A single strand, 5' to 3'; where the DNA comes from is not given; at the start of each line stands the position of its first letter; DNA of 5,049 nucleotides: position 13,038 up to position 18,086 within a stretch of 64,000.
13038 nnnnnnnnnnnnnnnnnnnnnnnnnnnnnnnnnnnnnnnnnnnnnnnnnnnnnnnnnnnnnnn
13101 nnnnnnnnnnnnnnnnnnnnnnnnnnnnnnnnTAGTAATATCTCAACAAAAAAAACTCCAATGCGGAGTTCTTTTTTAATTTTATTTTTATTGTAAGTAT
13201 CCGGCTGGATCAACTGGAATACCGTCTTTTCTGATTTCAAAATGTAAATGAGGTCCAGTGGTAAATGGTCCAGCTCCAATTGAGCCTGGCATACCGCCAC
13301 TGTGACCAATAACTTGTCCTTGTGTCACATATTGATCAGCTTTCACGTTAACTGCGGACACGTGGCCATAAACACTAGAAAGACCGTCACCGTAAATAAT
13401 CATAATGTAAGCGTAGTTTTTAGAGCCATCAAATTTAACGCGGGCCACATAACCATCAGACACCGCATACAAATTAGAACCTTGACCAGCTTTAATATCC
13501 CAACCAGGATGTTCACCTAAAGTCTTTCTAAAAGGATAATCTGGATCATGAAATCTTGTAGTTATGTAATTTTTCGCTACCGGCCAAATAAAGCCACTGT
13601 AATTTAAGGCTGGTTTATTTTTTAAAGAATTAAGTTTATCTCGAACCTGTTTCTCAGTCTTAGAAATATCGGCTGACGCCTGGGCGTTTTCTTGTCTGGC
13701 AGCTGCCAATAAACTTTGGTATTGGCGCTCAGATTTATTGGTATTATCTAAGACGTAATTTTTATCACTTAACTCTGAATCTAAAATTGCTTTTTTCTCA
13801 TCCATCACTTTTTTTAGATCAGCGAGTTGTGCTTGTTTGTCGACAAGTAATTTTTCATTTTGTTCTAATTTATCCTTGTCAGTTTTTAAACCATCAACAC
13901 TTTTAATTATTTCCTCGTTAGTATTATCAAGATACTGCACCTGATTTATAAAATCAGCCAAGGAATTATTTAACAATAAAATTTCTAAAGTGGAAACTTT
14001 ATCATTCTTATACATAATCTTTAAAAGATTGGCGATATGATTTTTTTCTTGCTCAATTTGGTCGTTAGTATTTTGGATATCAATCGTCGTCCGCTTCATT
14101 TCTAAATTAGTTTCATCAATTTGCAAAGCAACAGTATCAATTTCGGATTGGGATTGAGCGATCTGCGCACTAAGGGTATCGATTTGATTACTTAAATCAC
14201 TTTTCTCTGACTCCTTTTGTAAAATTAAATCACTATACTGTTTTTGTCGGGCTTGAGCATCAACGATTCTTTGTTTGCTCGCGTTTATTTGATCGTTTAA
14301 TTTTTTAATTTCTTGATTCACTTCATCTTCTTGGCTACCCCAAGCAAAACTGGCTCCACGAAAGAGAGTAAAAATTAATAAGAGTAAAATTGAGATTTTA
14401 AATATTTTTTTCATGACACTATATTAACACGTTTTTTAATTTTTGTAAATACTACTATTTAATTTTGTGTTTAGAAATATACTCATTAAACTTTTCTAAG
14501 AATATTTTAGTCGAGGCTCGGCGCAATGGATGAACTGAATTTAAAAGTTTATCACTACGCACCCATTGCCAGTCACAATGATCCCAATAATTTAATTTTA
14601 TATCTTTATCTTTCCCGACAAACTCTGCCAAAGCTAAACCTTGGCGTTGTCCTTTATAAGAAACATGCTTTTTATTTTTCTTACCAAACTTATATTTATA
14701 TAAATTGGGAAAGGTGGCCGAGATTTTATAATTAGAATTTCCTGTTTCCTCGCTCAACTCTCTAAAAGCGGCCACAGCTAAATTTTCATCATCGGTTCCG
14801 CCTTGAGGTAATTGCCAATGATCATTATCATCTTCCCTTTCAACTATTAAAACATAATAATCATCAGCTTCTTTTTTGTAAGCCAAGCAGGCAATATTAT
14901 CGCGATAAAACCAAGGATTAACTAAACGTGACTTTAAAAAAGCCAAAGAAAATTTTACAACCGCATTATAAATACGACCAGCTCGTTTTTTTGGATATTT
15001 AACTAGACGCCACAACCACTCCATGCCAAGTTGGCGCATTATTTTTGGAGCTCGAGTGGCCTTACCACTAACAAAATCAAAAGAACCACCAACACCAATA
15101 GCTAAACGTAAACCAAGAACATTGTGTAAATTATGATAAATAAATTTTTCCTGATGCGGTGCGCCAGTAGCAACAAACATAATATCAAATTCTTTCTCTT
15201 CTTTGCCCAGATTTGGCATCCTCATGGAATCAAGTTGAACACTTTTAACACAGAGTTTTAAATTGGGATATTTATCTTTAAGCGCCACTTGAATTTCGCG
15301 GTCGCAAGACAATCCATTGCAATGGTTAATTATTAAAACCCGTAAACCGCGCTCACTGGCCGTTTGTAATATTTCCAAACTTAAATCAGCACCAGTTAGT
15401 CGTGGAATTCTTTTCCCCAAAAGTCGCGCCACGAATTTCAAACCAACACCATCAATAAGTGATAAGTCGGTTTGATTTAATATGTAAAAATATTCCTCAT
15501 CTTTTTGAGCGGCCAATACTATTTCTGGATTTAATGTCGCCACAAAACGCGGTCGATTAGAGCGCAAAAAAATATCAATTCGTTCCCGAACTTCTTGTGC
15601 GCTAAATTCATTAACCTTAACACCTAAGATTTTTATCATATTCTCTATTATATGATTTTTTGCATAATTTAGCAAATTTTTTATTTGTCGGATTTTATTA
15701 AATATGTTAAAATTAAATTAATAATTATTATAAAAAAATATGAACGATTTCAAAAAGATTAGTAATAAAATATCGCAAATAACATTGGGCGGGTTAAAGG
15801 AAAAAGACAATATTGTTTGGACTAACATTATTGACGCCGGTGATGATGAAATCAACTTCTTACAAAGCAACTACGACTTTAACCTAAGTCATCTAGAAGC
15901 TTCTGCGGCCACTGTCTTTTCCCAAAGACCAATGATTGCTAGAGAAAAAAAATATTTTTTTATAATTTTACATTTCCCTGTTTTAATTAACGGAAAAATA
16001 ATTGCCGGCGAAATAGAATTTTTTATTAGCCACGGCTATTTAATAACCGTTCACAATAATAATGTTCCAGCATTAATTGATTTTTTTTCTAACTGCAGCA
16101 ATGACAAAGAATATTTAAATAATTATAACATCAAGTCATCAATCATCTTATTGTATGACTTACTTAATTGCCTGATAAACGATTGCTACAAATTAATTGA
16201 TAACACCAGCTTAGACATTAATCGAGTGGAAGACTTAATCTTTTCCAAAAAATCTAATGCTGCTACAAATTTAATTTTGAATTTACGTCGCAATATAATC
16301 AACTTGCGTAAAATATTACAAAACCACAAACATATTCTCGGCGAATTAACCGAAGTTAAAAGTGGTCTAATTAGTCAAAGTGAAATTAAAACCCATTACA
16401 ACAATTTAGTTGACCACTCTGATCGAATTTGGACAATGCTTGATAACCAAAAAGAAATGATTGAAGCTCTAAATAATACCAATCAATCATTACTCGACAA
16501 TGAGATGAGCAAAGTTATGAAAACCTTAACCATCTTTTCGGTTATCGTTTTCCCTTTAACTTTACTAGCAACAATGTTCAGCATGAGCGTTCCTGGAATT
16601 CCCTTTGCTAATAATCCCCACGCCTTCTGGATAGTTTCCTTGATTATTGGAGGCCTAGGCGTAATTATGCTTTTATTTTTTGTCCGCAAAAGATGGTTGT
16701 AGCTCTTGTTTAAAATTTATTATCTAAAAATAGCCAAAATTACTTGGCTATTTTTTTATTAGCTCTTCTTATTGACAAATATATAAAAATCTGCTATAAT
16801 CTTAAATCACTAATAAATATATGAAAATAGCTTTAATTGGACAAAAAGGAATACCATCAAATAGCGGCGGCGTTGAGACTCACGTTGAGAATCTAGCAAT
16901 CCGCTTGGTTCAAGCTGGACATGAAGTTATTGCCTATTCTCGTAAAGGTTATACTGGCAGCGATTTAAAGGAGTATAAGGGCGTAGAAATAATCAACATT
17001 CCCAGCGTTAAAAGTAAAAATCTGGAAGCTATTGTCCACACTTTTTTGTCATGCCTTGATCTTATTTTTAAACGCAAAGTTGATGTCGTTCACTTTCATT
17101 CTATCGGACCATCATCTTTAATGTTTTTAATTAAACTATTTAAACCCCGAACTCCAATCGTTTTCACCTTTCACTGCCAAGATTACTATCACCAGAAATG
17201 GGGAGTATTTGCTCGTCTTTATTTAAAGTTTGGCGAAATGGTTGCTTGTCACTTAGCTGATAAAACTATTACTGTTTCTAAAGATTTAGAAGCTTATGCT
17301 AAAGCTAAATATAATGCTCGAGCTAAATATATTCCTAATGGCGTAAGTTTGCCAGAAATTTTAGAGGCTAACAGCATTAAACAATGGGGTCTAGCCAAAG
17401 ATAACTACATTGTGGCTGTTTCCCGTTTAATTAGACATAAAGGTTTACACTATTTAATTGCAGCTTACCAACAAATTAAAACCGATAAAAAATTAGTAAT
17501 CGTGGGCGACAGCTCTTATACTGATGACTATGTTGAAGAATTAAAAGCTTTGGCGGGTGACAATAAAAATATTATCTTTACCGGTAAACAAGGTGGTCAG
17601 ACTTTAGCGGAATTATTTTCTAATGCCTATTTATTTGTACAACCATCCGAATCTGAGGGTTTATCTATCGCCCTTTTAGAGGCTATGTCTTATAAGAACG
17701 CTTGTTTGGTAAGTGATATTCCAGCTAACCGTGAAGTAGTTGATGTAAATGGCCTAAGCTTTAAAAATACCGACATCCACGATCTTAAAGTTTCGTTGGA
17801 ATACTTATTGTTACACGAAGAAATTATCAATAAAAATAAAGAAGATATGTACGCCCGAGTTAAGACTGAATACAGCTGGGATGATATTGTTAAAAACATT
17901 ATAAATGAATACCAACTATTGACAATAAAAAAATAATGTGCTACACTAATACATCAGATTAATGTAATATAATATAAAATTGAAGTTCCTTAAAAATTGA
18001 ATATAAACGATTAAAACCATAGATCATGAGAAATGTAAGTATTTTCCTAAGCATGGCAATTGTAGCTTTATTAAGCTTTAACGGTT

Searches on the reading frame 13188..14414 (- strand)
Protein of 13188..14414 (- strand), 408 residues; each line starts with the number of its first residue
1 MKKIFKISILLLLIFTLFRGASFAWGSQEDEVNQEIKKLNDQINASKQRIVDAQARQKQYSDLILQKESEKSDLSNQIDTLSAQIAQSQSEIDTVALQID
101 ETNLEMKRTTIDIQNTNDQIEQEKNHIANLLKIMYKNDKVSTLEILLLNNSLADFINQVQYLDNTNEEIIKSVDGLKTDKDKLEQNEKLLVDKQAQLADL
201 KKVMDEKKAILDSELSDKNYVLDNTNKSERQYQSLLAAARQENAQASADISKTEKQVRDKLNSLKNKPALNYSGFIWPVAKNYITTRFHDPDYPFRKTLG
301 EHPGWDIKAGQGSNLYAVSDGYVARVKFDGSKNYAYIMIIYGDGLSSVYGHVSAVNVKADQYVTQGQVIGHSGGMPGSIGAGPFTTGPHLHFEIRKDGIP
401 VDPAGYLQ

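Call 63: search_protein_families(library=pfam, proteins=[window:13188-14414:-], max_evalue=0.00001)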
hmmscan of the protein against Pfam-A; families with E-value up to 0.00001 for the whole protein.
window:13188-14414:- (408 aa): 1 family
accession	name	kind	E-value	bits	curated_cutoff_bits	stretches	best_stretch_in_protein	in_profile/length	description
PF01551.29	Peptidase_M23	-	4.1e-23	81.8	28.7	1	301-403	2-96/96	Peptidase family M23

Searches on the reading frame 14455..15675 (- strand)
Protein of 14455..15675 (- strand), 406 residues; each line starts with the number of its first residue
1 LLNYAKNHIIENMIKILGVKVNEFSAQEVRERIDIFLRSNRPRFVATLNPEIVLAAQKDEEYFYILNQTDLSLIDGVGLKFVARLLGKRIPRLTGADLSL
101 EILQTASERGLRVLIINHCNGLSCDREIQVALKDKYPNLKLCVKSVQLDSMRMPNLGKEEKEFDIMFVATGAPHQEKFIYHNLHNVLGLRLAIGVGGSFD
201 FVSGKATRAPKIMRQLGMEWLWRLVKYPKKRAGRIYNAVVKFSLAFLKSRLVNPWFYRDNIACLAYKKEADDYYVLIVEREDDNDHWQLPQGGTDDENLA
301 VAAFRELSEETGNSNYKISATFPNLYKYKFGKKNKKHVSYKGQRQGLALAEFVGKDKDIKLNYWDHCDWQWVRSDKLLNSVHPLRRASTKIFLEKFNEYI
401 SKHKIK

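Call 64: search_protein_families(library=pfam, proteins=[window:14455-15675:-], max_evalue=0.00001)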
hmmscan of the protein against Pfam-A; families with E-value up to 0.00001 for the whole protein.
window:14455-15675:- (406 aa): 2 families
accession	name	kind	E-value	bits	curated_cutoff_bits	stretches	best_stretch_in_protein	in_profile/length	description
PF03808.19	Glyco_tran_WecG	-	1.9e-33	116.1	27.4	1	70-233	2-166/168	Glycosyl transferase WecG/TagA/CpsF family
PF00293.34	NUDIX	-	3.1e-10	40.6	21.1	1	258-380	3-119/134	NUDIX domain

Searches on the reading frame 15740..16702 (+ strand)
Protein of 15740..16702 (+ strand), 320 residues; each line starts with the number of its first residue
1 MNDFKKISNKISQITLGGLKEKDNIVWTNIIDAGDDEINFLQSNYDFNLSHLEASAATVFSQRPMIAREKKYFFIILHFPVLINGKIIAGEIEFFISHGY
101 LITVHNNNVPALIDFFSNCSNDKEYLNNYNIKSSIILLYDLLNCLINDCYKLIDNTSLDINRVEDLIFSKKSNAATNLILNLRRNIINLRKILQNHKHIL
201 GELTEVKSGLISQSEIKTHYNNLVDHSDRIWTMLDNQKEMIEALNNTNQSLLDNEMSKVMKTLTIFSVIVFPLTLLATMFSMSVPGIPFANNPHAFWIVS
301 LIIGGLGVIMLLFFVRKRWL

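Call 64: search_protein_families(library=pfam, proteins=[window:15740-16702:+], max_evalue=0.00001)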
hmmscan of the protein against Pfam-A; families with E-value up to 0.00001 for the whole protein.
window:15740-16702:+ (320 aa): 1 family
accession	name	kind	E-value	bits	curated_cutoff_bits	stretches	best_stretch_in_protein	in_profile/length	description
PF01544.23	CorA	-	4.5e-45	154.7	27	1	24-316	3-292/292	CorA-like Mg2+ transporter protein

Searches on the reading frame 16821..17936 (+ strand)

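Call 64: search_protein_families(library=pfam, proteins=[window:16821-17936:+], max_evalue=0.00001)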
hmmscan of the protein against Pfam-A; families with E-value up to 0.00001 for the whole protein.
window:16821-17936:+ (371 aa): 5 families
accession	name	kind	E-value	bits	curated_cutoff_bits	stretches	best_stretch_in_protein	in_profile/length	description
PF13439.12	Glyco_transf_4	-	2.1e-27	96.6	28.5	1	16-177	2-168/170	Glycosyltransferase Family 4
PF00534.26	Glycos_transf_1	-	2.1e-27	96.2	26.4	1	186-334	6-160/172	Glycosyl transferases group 1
PF13692.12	Glyco_trans_1_4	-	1e-24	87.9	27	1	195-330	2-140/142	Glycosyl transferases group 1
PF13579.12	Glyco_trans_4_4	-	1.3e-14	55.3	29.7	1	16-174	1-158/158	Glycosyl transferase 4-like domain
PF09314.17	DUF1972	-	1.3e-10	41.6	25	1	3-174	4-184/186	Domain of unknown function (DUF1972)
